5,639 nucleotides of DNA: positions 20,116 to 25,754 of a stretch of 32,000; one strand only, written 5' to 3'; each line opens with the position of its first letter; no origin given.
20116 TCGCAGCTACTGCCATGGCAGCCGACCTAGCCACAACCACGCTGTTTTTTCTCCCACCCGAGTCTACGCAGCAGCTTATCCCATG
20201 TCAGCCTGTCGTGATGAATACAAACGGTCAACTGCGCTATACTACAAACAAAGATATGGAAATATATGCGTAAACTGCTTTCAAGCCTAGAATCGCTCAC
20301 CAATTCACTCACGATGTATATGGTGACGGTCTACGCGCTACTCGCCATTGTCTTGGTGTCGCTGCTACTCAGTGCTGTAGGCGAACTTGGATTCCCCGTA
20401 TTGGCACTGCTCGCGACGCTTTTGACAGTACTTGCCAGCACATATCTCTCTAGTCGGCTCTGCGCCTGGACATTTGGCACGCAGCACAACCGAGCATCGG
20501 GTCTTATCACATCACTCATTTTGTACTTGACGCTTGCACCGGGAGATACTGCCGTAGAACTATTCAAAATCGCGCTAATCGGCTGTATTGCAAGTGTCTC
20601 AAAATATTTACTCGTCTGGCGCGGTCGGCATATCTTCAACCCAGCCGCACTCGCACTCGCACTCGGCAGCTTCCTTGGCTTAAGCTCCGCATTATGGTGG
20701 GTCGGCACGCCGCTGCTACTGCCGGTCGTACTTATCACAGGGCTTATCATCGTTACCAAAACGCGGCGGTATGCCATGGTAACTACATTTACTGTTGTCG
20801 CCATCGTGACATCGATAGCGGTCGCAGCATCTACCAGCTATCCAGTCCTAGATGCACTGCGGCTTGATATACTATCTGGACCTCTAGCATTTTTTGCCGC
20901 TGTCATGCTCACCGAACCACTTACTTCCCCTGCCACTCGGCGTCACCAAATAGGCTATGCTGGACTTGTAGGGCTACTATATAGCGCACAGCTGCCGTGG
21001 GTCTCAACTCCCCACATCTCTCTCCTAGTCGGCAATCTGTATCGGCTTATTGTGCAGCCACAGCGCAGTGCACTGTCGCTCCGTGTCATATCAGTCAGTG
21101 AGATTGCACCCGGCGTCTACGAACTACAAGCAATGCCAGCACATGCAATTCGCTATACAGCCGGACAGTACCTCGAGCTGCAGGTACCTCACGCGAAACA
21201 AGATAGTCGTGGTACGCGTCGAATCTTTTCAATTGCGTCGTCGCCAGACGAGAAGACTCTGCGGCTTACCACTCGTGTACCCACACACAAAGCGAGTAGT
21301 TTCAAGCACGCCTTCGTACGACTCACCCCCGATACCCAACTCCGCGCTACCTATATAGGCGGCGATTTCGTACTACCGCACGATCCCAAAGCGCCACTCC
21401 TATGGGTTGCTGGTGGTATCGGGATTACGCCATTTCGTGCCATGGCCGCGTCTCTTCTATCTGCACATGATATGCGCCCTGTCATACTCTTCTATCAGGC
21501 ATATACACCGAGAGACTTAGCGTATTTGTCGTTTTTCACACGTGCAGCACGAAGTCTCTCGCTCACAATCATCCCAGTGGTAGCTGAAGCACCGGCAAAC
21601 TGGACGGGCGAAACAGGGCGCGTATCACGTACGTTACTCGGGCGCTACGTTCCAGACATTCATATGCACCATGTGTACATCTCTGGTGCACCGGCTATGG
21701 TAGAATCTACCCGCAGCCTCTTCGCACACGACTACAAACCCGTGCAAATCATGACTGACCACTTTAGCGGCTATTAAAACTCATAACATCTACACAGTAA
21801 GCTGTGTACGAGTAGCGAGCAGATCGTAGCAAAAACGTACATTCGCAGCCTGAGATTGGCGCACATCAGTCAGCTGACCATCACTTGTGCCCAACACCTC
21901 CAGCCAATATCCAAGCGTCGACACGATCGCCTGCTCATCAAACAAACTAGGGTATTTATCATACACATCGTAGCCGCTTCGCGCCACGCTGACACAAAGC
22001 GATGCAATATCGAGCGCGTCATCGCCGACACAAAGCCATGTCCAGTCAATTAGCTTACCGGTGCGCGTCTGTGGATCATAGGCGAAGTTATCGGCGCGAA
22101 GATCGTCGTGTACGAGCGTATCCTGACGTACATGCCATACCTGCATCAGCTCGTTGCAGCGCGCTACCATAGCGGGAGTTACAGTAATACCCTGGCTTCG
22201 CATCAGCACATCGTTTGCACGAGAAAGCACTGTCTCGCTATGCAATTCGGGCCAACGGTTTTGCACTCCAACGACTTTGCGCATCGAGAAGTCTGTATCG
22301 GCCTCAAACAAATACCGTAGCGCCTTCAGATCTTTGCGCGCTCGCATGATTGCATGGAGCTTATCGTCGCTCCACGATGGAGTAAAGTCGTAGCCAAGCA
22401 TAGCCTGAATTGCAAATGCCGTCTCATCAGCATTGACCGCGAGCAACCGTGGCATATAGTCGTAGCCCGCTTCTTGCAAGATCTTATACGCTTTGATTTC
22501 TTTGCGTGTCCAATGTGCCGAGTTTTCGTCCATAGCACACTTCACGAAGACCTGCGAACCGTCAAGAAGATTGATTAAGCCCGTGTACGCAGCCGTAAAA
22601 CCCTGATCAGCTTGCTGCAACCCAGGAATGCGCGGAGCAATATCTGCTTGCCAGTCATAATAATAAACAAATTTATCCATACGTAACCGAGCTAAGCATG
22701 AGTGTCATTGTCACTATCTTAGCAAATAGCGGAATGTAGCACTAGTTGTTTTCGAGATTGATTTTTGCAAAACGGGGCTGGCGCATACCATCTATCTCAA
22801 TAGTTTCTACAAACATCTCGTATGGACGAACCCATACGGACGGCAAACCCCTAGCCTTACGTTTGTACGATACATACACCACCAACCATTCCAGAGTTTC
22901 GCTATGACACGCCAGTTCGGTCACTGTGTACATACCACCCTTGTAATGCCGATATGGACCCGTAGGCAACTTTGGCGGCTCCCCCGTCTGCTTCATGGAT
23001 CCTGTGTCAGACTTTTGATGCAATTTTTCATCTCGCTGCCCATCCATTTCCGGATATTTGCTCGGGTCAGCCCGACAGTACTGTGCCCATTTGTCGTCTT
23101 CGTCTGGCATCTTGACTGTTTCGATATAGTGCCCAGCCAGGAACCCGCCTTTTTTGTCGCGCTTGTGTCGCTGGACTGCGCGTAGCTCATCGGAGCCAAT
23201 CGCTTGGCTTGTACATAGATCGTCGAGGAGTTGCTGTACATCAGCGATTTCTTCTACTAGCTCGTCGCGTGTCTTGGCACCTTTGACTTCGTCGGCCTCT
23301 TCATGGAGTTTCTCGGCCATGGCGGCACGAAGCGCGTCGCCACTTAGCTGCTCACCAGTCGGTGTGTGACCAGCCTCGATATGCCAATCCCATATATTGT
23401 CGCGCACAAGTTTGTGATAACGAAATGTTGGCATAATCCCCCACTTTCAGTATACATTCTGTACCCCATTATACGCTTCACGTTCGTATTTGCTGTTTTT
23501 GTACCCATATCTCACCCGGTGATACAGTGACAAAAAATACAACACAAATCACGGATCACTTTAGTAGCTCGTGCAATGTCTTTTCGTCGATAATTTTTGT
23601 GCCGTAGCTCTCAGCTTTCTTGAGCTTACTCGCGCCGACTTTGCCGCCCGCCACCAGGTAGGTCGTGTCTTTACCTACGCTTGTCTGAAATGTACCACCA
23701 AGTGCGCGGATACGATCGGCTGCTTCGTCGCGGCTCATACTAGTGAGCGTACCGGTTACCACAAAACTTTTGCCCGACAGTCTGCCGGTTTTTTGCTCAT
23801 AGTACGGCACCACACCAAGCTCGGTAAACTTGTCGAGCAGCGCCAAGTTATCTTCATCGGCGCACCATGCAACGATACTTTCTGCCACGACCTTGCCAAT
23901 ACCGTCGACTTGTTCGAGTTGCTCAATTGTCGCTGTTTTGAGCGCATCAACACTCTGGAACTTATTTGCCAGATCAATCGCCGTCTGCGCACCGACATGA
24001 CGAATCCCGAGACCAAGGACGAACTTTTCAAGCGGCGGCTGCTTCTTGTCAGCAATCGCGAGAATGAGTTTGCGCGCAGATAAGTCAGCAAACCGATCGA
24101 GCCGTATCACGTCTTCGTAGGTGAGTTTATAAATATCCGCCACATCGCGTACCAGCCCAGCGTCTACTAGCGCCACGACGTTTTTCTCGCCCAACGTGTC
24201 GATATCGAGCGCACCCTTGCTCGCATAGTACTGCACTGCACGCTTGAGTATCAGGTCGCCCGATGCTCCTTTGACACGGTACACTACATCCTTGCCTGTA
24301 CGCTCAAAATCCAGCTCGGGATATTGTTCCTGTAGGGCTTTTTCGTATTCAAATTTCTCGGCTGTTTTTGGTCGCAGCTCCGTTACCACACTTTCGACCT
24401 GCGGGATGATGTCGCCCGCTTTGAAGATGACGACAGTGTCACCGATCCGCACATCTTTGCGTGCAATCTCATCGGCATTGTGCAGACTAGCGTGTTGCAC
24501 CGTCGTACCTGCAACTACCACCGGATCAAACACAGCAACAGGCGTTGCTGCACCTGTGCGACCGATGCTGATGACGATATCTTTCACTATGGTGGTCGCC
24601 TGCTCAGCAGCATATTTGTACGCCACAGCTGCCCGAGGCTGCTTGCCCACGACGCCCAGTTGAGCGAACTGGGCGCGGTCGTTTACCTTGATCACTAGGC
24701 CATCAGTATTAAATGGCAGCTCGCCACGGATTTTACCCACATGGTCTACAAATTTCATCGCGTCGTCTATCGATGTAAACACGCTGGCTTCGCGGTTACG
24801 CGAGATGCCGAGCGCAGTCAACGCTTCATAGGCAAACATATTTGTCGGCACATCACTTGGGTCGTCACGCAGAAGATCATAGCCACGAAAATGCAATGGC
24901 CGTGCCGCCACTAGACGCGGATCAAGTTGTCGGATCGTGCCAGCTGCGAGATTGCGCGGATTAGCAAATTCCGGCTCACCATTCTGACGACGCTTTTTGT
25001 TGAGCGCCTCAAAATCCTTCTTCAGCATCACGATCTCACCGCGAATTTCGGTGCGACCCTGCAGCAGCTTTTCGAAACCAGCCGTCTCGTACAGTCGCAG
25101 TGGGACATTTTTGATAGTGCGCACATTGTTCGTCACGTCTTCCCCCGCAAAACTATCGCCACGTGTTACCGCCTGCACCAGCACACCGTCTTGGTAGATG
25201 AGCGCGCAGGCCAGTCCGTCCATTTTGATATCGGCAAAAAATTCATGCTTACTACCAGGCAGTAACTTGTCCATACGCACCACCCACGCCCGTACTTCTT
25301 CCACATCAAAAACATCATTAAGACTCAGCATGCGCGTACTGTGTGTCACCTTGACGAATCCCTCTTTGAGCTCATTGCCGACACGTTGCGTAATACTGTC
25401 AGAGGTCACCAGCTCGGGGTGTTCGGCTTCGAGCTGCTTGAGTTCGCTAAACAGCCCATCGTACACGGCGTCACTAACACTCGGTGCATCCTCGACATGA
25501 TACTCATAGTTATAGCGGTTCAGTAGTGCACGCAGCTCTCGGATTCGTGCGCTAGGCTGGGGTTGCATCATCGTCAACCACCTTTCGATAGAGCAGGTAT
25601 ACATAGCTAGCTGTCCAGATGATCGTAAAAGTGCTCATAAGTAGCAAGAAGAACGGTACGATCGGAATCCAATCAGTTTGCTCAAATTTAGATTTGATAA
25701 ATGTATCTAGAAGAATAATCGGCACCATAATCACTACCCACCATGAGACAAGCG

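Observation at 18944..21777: Three-gene overlapping cluster that reads as a minimal flavin-based transmembrane electron-transfer system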

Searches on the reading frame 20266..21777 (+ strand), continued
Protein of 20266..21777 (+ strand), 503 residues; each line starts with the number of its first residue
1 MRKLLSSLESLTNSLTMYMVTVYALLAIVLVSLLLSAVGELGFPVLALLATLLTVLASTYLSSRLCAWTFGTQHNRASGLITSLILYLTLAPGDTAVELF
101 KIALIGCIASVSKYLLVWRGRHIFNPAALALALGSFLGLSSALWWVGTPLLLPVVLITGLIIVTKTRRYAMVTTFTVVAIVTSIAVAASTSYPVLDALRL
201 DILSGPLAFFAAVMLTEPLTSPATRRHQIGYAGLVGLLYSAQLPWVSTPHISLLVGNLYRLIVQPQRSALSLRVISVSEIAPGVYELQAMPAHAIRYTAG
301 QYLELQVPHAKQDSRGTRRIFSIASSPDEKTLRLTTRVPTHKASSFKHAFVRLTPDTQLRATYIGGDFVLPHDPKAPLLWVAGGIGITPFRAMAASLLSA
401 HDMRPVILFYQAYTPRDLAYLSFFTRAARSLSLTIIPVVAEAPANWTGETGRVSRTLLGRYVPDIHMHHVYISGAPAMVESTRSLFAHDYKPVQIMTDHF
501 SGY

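Call 34: predict_structure(alignment_id=A1)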
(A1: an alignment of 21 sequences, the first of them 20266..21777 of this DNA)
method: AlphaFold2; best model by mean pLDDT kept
length: 503 residues; sequences in the alignment: 21
mean_pLDDT: 88.1   pTM: 0.83
mean pLDDT of the five models: 88.1, 86.3, 84.6, 84.2, 82.4
residues with pLDDT >= 90: 281; 70-90: 193; 50-70: 26; < 50: 3
segments of 3 or more residues with pLDDT < 50: none
pLDDT, mean of each block of 10 residues (from residue 1): 57 77 94 94 92 95 89 82 93 91 93 78 87 86 81 91 87 94 92 85 79 87 90 94 85 93 81 95 94 90 85 75 93 90 84 93 89 92 94 96 96 93 95 96 91 91 89 90 80 78 51
secondary structure, 60 per line:
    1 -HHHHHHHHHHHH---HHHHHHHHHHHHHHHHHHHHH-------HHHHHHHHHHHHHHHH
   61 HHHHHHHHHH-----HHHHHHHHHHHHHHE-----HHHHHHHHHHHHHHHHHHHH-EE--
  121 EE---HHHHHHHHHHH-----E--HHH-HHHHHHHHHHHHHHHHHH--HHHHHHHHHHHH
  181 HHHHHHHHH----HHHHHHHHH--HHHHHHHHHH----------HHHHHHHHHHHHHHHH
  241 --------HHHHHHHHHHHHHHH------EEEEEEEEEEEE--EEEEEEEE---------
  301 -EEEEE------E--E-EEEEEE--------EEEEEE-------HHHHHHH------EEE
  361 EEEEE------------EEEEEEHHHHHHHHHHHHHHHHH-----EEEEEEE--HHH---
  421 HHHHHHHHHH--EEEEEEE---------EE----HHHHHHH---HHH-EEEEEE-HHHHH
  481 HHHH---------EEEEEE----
elements in order: H2-13 H17-37 H45-70 H76-89 H96-115 H126-136 H149-166 H169-189 H194-202 H205-214 H225-240 H249-263 E270-281 E284-291 E302-306 E318-323 E332-337 H345-351 E358-365 E378-383 H384-400 E406-412 H421-430 E433-439 H455-461 E469-474 H476-484 E494-499

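Call 37: fold_search(model_id=the predicted structure, library=pdb)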
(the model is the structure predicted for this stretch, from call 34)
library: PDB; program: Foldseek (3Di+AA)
matches with E <= 10: 1237; with E <= 0.001: 329
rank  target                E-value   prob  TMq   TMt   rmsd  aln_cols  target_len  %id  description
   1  1gvh                  1.5e-15  1.00  0.44  0.55   6.4       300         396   16  The X-ray structure of ferric Escherichia coli flavohemoglobin reveals an unespected geometry of the distal heme pocket (released 2002-08-06)
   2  6o0a                  2.1e-15  1.00  0.43  0.56  11.4       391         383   16  Crystal structure of flavohemoglobin from Malassezia yamatoensis with bound FAD and heme determined by iron SAD phasing (released 2019-03-06)
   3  5ogx                  2.9e-15  1.00  0.41  0.61   2.5       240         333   28  Crystal structure of Amycolatopsis cytochrome P450 reductase GcoB. (released 2018-07-04)
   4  8qta                  9.7e-15  1.00  0.39  0.48  13.7       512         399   15  Cryo-EM structure of Streptococcus pneumoniae NADPH oxidase F397A mutant in complex with NADPH (released 2024-07-24)
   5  8qt6                  1.2e-14  1.00  0.39  0.48  14.3       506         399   14  Cryo-EM structure of Streptococcus pneumoniae NADPH oxidase (released 2024-07-24)
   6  1qfj_A                1.4e-14  1.00  0.39  0.84   2.6       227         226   28  CRYSTAL STRUCTURE OF NAD(P)H:FLAVIN OXIDOREDUCTASE FROM ESCHERICHIA COLI (released 1999-06-01)
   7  1krh_A                3.0e-14  1.00  0.40  0.59   2.9       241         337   22  X-ray Structure of Benzoate Dioxygenase Reductase (released 2002-05-15)
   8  4g1v                  4.8e-14  1.00  0.43  0.54  11.3       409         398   15  X-ray structure of yeast flavohemoglobin (released 2012-11-14)
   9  7qty                  5.1e-14  1.00  0.42  0.74   4.6       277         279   21  X-ray structure of FAD domain of NqrF of Klebsiella pneumoniae (released 2022-02-09)
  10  8dos_A                5.9e-14  1.00  0.40  0.77   3.4       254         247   21  Crystal structure of Ferredoxin (flavodoxin):NADP(+) oxidoreductase from Klebsiella pneumoniae (released 2022-07-27)
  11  8a1t_F                1.3e-13  1.00  0.42  0.52   3.4       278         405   19  Sodium pumping NADH-quinone oxidoreductase (released 2023-06-14)
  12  2r6h_B                1.8e-13  1.00  0.42  0.72   3.8       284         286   17  Crystal structure of the domain comprising the NAD binding and the FAD binding regions of the NADH:ubiquinone oxidored (released 2007-09-11)
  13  3fpk_A                1.8e-13  1.00  0.40  0.78   3.4       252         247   23  Crystal Structure of Ferredoxin-NADP Reductase from Salmonella typhimurium (released 2009-02-03)
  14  4wqm                  2.2e-13  1.00  0.38  0.57   3.9       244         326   23  Structure of the toluene 4-monooxygenase NADH oxidoreductase T4moF, K270S K271S variant (released 2015-09-09)
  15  2xnj_B                3.1e-13  1.00  0.40  0.76   3.9       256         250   23  Crystal structure of an engineered Ferredoxin(flavodoxin) NADP(H) Reductase (FPR) from Escherichia coli (released 2011-02-23)
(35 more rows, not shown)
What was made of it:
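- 21073..21777 (+): Gene 3, C-terminal module (aa 270-503): cytoplasmic FNR-type FAD- and NAD(P)H-binding reductase. It contains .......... (nt 21217-21246), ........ (nt 21412-21435) and a C-terminal aromatic residue, Y503. Foldseek gives 1qfj TMt 0.84, plus NqrF, flavohaemoglobin and SpNOX (call 37).
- Closest known: NOX/FRE-type and MsrQ-like or PepSY-like fusions. Same: The FNR module matches SpNOX and NqrF structurally (call 37).
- Tried and rejected: The fold search with the full-length model was swamped by the FNR module (call 37).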

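Call 39: search_protein_families(library=pfam, alignment_id=A1, max_evalue=0.01)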
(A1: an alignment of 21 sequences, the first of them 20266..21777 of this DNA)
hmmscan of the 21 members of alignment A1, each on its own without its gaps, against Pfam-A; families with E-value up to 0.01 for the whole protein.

A. member 1, window:20266-21777:+ (503 aa): 2 families
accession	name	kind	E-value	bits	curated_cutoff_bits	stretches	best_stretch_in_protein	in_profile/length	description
PF00175.26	NAD_binding_1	-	3e-15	57.2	22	1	381-483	2-108/109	Oxidoreductase NAD-binding domain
PF03116.20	NQR2_RnfD_RnfE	-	1.5e-05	25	27.7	1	156-239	179-259/296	NQR2, RnfD, RnfE family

B. families by the number of members that match (of 21 scanned): 4 families
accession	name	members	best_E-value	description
PF00175.26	NAD_binding_1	21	3e-20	Oxidoreductase NAD-binding domain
PF08030.17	NAD_binding_6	16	2.1e-05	Ferric reductase NAD binding domain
PF03116.20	NQR2_RnfD_RnfE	15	7.9e-10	NQR2, RnfD, RnfE family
PF00970.30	FAD_binding_6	3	5.6e-07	Oxidoreductase FAD-binding domain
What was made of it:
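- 20266..21054 (+): Gene 3, N-terminal domain (aa 1-263): a 10-TM RnfD/NqrB-fold membrane domain that lacks the flavinylated loop. PF03116 matches 15 of 21 relatives (call 39).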

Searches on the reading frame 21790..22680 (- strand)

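Call 33: search_protein_families(library=pfam, proteins=[window:21790-22680:-], max_evalue=0.01)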
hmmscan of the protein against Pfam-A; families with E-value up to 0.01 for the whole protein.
window:21790-22680:- (296 aa): 2 families
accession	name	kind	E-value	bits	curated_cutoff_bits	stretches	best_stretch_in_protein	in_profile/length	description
PF01636.29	APH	-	1.8e-05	25.1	23.2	1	178-231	158-212/239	Phosphotransferase enzyme family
PF07914.17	DUF1679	-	0.0015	17.9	24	0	147-231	229-316/414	Uncharacterized oxidoreductase dhs-27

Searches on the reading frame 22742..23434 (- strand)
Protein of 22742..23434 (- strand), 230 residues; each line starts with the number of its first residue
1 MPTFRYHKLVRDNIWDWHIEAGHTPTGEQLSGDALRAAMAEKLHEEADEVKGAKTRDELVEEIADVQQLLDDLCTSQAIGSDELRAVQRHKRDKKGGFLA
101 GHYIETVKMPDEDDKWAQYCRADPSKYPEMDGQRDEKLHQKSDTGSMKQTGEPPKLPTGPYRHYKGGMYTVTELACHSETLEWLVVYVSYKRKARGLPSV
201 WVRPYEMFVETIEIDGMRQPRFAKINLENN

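Call 33: search_protein_families(library=pfam, proteins=[window:22742-23434:-], max_evalue=0.01)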
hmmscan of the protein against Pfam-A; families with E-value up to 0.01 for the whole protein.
window:22742-23434:- (230 aa): 2 families
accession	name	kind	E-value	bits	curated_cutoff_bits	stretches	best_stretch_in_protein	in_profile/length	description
PF07866.17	DUF1653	-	9e-23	80.9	23.5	1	160-224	2-62/62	Protein of unknown function (DUF1653)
PF01503.22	PRA-PH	-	0.0064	17.3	21.3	0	35-67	24-61/86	Phosphoribosyl-ATP pyrophosphohydrolase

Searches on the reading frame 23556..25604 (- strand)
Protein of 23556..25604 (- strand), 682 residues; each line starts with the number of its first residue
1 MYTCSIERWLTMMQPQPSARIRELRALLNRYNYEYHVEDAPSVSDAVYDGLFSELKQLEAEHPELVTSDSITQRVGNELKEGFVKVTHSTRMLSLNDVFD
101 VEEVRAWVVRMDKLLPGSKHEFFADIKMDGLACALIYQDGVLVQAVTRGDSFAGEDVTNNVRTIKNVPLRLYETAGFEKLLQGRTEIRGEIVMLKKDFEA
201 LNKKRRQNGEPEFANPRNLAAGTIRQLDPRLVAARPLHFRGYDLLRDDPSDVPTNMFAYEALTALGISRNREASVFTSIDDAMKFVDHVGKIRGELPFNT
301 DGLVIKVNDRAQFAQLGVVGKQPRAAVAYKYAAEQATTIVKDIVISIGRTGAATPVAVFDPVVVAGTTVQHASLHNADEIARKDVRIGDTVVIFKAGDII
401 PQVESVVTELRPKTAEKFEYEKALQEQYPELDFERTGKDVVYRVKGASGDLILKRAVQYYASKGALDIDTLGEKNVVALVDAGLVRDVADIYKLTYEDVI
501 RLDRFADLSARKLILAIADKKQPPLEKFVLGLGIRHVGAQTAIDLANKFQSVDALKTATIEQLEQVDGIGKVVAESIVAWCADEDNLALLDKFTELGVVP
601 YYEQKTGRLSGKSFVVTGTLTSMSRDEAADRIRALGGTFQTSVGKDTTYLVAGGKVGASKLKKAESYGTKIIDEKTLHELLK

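Call 67: search_protein_families(library=pfam, proteins=[window:23556-25604:-], max_evalue=0.001)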
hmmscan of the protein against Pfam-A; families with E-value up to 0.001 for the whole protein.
window:23556-25604:- (682 aa): 8 families
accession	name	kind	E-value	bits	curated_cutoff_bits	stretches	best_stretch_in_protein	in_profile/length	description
PF01653.23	DNA_ligase_aden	-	3e-77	260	27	1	82-334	3-253/253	NAD-dependent DNA ligase adenylation domain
PF03120.22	DNA_ligase_OB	-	5.3e-31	106.7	32.9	1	337-414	1-78/79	NAD-dependent DNA ligase OB-fold domain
PF12826.13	HHH_2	-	8e-22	77.6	27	1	528-589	2-63/64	Helix-hairpin-helix motif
PF00533.33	BRCT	-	2.7e-13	50.4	21.3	1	608-679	5-76/78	BRCA1 C Terminus (BRCT) domain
PF14520.12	HHH_5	-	4.1e-11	43.6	27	1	532-578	5-52/57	Helix-hairpin-helix domain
PF00633.29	HHH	-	1e-06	28.7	24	1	551-579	1-29/30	Helix-hairpin-helix motif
PF22745.1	Nlig-Ia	-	1.4e-05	26.1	27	1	18-69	3-54/92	DNA ligase-like, N-terminal NAD+-binding domain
PF12738.14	PTCB-BRCT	-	0.00038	20.8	22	1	620-672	8-59/63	twin BRCT domain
